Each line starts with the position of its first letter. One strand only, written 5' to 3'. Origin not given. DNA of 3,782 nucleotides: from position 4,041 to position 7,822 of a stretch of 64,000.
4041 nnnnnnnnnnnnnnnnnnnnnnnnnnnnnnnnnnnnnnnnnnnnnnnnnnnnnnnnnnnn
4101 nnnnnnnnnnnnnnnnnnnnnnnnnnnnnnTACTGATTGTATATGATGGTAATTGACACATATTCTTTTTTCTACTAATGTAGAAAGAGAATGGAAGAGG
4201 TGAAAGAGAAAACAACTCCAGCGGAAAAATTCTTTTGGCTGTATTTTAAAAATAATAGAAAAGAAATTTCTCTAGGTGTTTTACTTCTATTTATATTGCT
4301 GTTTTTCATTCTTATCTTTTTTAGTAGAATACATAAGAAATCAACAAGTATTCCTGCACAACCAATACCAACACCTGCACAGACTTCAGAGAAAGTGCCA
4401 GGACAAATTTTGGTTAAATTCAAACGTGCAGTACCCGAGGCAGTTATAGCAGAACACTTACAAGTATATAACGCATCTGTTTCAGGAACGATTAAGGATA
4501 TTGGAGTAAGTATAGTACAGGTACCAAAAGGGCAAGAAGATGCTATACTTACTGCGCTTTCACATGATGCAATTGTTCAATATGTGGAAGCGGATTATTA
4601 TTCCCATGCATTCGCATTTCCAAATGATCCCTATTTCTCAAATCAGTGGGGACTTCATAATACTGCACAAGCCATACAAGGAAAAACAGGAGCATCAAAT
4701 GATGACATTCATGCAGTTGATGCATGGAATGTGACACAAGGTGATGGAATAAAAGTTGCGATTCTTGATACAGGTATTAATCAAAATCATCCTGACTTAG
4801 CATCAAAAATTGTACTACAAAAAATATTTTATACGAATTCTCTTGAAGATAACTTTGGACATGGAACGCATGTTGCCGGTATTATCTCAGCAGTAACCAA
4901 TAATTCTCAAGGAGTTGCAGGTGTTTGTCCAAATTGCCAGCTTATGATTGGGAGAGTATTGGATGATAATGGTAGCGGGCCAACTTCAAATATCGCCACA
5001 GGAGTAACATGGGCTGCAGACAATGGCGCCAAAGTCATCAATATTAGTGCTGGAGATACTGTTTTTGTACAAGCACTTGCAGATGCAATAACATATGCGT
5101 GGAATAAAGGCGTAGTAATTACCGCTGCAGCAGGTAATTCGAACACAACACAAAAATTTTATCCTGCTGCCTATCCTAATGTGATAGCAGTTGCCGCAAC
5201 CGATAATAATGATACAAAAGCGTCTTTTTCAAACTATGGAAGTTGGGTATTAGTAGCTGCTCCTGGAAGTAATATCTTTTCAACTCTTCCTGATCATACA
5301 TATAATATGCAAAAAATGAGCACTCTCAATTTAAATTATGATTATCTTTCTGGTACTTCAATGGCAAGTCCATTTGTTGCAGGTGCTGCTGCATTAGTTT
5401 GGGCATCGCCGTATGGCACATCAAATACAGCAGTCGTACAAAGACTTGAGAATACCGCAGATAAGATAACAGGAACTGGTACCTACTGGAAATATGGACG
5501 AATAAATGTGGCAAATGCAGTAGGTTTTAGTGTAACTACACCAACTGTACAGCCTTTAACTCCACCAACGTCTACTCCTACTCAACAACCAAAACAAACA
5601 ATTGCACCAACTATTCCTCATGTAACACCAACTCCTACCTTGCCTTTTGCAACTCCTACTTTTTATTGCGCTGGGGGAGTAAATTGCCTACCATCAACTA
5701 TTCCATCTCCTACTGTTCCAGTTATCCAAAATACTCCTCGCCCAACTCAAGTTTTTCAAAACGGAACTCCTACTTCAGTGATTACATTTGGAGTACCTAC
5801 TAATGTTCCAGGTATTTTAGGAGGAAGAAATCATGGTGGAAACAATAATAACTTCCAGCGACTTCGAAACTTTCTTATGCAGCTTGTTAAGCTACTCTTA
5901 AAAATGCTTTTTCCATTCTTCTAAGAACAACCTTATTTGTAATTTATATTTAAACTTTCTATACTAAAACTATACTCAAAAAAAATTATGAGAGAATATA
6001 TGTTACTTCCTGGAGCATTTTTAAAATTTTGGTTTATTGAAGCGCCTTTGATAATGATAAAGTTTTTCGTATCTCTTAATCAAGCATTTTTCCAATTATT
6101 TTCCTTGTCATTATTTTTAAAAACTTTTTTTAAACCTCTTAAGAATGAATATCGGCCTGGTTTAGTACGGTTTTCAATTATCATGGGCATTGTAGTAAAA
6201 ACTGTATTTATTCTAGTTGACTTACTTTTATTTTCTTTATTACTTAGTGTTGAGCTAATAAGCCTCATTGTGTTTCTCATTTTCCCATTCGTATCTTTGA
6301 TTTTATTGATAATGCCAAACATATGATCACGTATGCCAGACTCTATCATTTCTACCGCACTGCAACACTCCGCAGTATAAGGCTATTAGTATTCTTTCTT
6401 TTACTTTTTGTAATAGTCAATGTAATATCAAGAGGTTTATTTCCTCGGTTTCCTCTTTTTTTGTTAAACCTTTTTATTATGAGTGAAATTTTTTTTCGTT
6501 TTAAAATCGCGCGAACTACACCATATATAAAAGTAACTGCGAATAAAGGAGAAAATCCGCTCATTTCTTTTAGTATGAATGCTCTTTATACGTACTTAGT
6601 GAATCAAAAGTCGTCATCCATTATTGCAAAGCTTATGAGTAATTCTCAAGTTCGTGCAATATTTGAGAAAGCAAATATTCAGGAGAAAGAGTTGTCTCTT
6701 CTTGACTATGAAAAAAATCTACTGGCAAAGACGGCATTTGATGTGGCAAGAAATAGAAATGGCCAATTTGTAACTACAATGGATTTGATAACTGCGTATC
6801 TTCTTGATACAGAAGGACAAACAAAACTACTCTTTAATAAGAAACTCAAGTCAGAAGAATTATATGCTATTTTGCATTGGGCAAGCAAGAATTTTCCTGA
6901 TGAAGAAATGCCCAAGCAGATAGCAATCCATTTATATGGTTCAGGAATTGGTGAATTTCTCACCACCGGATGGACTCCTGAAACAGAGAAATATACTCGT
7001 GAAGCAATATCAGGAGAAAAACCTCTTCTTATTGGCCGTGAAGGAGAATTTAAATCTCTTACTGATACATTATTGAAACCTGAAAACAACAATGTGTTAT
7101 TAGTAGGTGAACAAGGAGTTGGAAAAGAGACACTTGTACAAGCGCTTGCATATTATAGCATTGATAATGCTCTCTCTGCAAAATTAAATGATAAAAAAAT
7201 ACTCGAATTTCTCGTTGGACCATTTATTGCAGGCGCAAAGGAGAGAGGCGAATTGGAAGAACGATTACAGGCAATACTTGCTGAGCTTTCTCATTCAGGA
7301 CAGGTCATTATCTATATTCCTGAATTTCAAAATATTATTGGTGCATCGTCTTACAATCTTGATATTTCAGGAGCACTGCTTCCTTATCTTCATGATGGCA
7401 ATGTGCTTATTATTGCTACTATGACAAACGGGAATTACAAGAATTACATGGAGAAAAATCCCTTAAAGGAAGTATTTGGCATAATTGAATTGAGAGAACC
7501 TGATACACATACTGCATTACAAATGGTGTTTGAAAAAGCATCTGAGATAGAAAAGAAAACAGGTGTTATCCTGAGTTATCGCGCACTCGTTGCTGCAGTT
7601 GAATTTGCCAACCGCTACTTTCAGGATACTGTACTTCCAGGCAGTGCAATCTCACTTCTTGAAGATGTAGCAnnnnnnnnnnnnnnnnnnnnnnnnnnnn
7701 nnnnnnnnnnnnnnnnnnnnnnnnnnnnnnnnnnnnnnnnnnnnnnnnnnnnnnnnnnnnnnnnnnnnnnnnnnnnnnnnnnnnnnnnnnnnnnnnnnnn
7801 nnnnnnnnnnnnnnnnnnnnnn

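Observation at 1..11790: Candidate novel module: repeat protein, M-domain-less prion-like Clp unfoldase, membrane subtilisin, pseudo-ATPase Clp paralogue and giant vWA surface protein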

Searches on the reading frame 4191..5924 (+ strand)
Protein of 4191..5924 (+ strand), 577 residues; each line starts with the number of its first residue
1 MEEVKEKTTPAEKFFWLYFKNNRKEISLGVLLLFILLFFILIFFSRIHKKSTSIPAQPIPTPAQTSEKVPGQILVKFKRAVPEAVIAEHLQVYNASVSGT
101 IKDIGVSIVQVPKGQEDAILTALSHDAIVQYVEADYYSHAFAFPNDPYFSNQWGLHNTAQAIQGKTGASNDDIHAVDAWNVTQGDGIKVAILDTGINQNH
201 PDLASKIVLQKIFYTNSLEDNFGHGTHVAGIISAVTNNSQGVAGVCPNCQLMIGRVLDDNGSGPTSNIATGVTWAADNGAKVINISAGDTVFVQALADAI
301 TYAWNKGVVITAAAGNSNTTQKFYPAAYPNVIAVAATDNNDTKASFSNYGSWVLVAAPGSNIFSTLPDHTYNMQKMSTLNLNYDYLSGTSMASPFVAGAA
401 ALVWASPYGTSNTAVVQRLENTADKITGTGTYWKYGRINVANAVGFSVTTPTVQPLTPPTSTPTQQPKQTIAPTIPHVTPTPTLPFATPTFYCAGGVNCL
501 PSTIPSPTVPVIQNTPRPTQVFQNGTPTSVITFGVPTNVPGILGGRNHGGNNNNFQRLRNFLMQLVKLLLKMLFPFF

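Call 3: search_protein_families(library=pfam, proteins=[window:4191-5924:+], max_evalue=0.01)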
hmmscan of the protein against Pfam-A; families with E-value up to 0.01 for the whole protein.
window:4191-5924:+ (577 aa): 2 families
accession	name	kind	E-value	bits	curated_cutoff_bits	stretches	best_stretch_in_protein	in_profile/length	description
PF00082.27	Peptidase_S8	-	2.1e-55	188.5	21.8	1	184-430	1-280/288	Subtilase family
PF22148.1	Fervidolysin_NPro-like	-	1.1e-09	39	21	1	61-134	8-80/81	Fervidolysin N-terminal prodomain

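Call 51: search_protein_families(library=ncbifam, proteins=[window:4191-5924:+], max_evalue=0.001)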
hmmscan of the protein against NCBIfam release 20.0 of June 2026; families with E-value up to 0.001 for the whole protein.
window:4191-5924:+ (577 aa): 7 families
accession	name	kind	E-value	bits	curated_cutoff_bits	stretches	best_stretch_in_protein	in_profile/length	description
TIGR03921.1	T7SS_mycosin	equivalog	1.4e-69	234.9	278.75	1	175-472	3-310/353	type VII secretion-associated serine protease mycosin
NF033595.1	denti_PrtP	equivalog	9.6e-39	133.5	300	2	283-444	342-502/606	dentilisin complex serine proteinase subunit PrtP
NF049966.1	QH_SP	equivalog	6.8e-23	81.2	165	1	188-423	1-211/219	subtilisin-like serine protease QhpE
TIGR03895.1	protease_PatA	subfamily_domain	5.4e-19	68.4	421.05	1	224-405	1-178/606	PatA/PatG family cyanobactin maturation protease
NF040553.1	SGO_0316_fam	subfamily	7.7e-09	33.8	1400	1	219-320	355-467/1486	SGO_0316/SGO_0317 family LPXTG-anchored serine peptidase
NF042956.1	IteS_antiphage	equivalog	6.1e-06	24.8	900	1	188-257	258-327/747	S8 family anti-phage peptidase IteS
NF040809.1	germ_prot_CspBA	exception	0.00018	19.2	1250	1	219-322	719-829/1099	bifunctional germination protease/germinant receptor pseudoprotease CspBA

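Call 84: search_protein_families(library=padloc, proteins=[window:4191-5924:+], max_evalue=0.00001)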
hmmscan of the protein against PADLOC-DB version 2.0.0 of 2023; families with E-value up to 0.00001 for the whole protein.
window:4191-5924:+ (577 aa): 3 families
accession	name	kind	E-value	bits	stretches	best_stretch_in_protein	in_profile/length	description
PDLC03014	subtilase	-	2.7e-29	100.8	1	180-402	169-354/391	-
PDLC02198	IetS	-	1.9e-09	34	1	184-290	251-365/795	-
PDLC02197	IetS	-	6.2e-08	29.4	1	186-290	258-363/749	-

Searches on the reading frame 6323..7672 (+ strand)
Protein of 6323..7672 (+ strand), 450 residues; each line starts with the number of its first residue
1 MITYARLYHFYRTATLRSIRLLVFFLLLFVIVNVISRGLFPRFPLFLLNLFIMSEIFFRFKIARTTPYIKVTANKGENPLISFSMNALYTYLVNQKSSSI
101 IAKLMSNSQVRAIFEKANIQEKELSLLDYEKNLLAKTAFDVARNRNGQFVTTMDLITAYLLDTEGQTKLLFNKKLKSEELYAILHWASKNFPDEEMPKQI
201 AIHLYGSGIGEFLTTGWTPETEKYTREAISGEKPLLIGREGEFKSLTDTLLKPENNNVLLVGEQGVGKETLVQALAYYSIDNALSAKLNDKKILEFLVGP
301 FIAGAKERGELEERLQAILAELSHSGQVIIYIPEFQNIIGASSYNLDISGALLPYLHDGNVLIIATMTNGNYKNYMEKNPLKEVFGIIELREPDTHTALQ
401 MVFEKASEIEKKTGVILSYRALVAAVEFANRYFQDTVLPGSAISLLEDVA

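Call 21: find_related_loci(query=A2, collection=genome_contigs, flank=10000)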
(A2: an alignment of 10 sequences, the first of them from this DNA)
Query A2 (450 aa) in genome_contigs; peptide patterns used: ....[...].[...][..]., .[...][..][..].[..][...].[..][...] (x = any residue, [..] = any of these).
445 stretches matched a pattern; 50 encode a relative of the query (tblastn E <= 1e-3); 50 distinct loci.
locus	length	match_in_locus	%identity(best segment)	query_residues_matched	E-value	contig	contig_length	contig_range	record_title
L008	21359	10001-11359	54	1-450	1e-157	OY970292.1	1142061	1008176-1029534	MAG: Candidatus Levybacteria bacterium isolate MFD01916.bin.c.8 genome assembly, chromosome: 1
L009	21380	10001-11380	52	1-450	4e-156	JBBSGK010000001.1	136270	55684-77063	MAG: Candidatus Levyibacteriota bacterium isolate LS2_sbin.37 LS2_sbin.37_K_1061297_L_136270_cov_12.0000, whole genome s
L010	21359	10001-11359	53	1-450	1e-153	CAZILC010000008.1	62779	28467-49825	MAG TPA_asm: uncultured Gammaproteobacteria bacterium isolate SRP200132_co1_59 genome assembly, contig: NODE_675_length_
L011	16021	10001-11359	53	1-450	1e-153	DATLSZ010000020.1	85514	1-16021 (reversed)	MAG TPA_asm: Candidatus Acidiferrales bacterium isolate SMAG_U13943 k141_581512, whole genome shotgun sequence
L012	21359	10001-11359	52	1-450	2e-153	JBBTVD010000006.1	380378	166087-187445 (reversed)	MAG: Patescibacteria group bacterium isolate H14-bin010_1 H14_bin010_1_000000000006, whole genome shotgun sequence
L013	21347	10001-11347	52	5-450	3e-153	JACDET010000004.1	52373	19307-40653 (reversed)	MAG: Candidatus Levyibacteriota bacterium isolate MGR_bin367 SD2903_NODE_38_length_52373_cov_1.159476, whole genome shot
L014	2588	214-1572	52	1-450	2e-162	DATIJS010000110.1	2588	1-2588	MAG TPA_asm: Candidatus Saccharimonadales bacterium isolate SMAG_U15697 k141_445282, whole genome shotgun sequence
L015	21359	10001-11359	52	1-450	2e-152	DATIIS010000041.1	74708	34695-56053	MAG TPA_asm: Candidatus Saccharimonadales bacterium isolate SMAG_U15671 k141_111530, whole genome shotgun sequence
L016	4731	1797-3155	53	1-450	3e-153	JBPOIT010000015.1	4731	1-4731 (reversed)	MAG: Candidatus Levyibacteriota bacterium isolate MAG_784 c_000000578655, whole genome shotgun sequence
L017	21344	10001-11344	53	6-450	2e-149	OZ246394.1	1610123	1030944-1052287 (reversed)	MAG: uncultured Gammaproteobacteria bacterium isolate SRP292972_co1_11 genome assembly, chromosome: 1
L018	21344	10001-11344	52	6-450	3e-149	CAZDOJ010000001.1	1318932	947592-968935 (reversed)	MAG TPA_asm: uncultured Gammaproteobacteria bacterium isolate SRP292972_co3_93 genome assembly, contig: NODE_1_length_13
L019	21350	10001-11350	52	5-450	5e-149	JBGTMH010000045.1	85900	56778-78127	MAG: Patescibacteria group bacterium isolate JTS-RE358 k141_9608639, whole genome shotgun sequence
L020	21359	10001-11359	50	1-450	1e-146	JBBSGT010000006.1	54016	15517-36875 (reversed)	MAG: Candidatus Levyibacteriota bacterium isolate LS2_sbin.47 LS2_sbin.47_K_242305_L_54016_cov_22.0122, whole genome sho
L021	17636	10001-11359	51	1-450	2e-143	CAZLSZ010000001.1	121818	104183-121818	MAG TPA_asm: uncultured Gammaproteobacteria bacterium isolate SRP170004_co1_21 genome assembly, contig: NODE_152_length_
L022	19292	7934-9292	53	1-450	2e-143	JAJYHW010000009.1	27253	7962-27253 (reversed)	MAG: bacterium isolate DBS1-3.bin97 NODE_2925_length_27253_cov_1.44949, whole genome shotgun sequence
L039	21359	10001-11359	42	1-450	8e-108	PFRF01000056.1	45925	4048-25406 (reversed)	MAG: Candidatus Levybacteria bacterium CG_4_9_14_0_2_um_filter_35_21 CG_4_9_14_0.2_um_filter_scaffold_582_c, whole genom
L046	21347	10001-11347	40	2-450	4e-99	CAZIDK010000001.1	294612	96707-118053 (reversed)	MAG TPA_asm: uncultured Gammaproteobacteria bacterium isolate SRP302447_co4_23 genome assembly, contig: NODE_116_length_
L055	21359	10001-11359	49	1-450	2e-138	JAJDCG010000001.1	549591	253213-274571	MAG: Candidatus Levyibacteriota bacterium isolate OFTM197 OFTM197_0, whole genome shotgun sequence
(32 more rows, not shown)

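Call 30: search_protein_families(library=pfam, proteins=[L013:1309-5106:+, L046:1001-3478:+, L039:852-3101:+, L055:3119-5617:+], max_evalue=1)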
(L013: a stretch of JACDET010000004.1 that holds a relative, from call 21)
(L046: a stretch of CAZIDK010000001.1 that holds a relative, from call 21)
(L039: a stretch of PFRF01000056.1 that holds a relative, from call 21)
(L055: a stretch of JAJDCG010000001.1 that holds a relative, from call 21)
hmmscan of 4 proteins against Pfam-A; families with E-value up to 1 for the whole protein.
L013:1309-5106:+ (1266 aa): 1 family
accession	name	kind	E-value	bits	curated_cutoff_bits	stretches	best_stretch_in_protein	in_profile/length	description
PF04814.19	HNF-1_N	-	0.016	16.1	29.7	1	830-925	4-92/175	Hepatocyte nuclear factor 1 (HNF-1), N terminus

L046:1001-3478:+ (826 aa): 2 families
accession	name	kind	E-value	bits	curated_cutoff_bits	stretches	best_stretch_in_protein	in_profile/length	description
PF04610.19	TrbL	-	0.0028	17.9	25.9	1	128-300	3-175/215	TrbL/VirB6 plasmid conjugal transfer protein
PF18427.7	DDR_swiveling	-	0.06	13.9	26.5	1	628-674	50-96/162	DD-reactivating factor swiveling domain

L039:852-3101:+ (750 aa): 1 family
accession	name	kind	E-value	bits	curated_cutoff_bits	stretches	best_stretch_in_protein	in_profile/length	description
PF25101.1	Spectrin_7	-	0.42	11.4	27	0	449-497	16-59/99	Animal spectrin repeats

L055:3119-5617:+ (833 aa): 0 families

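Call 34: search_solved_structures(query=A3, max_evalue=10, show_alignments=1)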
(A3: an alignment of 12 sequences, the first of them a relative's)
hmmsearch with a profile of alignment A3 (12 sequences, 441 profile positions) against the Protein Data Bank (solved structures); distinct sequences matched with E-value up to 10: 1.
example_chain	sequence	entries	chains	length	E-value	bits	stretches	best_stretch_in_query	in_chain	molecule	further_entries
9uzo_D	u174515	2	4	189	0.36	12.9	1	211-268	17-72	Protein OPG107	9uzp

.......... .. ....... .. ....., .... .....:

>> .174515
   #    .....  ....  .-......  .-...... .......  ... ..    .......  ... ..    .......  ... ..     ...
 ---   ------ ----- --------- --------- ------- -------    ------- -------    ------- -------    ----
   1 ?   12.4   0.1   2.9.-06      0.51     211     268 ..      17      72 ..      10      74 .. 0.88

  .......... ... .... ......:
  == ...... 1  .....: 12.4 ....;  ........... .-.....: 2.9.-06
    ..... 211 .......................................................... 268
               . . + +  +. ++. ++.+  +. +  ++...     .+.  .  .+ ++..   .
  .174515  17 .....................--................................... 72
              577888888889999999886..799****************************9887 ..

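Call 35: search_protein_families(library=pfam, alignment_id=A3, max_evalue=1)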
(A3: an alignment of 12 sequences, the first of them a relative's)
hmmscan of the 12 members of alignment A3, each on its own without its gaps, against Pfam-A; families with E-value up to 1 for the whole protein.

A. member 1, L013:1309-2658:+ (450 aa): 0 families

B. families by the number of members that match (of 12 scanned): 4 families
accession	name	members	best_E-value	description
PF04610.19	TrbL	2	0.0017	TrbL/VirB6 plasmid conjugal transfer protein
PF03896.21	TRAP_alpha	1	0.13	Translocon-associated protein (TRAP), alpha subunit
PF05210.18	Sprouty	1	0.26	Sprouty protein (Spry)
PF11821.13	ActD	1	0.3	Alternative complex III, ActD subunit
